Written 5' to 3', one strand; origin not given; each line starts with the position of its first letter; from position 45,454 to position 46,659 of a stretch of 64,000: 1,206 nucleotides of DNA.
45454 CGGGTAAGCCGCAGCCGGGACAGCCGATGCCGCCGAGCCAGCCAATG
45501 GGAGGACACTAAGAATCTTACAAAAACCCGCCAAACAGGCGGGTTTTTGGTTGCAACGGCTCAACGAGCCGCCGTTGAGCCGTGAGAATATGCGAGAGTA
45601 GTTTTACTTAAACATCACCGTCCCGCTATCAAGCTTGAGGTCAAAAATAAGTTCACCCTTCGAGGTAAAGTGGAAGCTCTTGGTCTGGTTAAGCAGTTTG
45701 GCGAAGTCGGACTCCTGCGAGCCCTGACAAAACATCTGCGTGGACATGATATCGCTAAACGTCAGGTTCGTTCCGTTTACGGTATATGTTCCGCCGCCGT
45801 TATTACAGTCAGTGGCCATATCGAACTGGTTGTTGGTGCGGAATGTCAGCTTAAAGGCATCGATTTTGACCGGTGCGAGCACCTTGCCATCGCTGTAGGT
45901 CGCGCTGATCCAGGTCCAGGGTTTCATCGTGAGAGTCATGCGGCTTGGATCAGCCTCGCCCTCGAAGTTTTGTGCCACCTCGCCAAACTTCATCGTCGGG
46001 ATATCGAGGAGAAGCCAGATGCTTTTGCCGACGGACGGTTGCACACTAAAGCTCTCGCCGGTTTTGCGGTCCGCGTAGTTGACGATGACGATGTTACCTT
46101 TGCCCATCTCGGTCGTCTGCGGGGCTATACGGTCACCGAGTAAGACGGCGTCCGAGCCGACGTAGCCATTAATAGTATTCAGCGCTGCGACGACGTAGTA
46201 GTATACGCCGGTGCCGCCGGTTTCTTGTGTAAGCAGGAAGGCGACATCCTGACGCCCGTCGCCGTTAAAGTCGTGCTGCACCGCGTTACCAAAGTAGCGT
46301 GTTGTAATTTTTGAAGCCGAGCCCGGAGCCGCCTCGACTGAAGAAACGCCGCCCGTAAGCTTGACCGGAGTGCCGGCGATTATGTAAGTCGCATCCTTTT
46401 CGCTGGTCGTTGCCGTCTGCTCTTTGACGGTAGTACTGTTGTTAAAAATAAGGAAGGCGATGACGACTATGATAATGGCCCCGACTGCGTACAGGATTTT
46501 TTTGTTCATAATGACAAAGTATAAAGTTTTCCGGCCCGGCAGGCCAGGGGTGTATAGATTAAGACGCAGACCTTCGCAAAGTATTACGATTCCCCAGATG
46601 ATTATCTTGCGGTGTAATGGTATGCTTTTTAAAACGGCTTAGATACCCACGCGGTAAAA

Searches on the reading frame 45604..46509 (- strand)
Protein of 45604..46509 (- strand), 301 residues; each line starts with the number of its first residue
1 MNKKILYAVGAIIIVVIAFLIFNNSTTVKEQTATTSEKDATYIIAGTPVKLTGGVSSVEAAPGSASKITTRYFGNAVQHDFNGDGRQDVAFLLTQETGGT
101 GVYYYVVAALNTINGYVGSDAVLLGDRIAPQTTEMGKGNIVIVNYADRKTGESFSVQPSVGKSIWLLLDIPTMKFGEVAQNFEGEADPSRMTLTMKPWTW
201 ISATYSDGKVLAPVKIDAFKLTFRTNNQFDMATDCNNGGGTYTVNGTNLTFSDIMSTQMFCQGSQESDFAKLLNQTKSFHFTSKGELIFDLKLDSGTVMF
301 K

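Call 71: search_protein_families(library=pfam, proteins=[window:45604-46509:-], max_evalue=0.0001)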
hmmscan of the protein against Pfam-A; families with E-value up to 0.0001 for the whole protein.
window:45604-46509:- (301 aa): 1 family
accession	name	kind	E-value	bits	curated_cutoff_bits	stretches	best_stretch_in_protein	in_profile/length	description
PF03724.22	META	-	1.1e-14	54.7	24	1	204-289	13-97/109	META domain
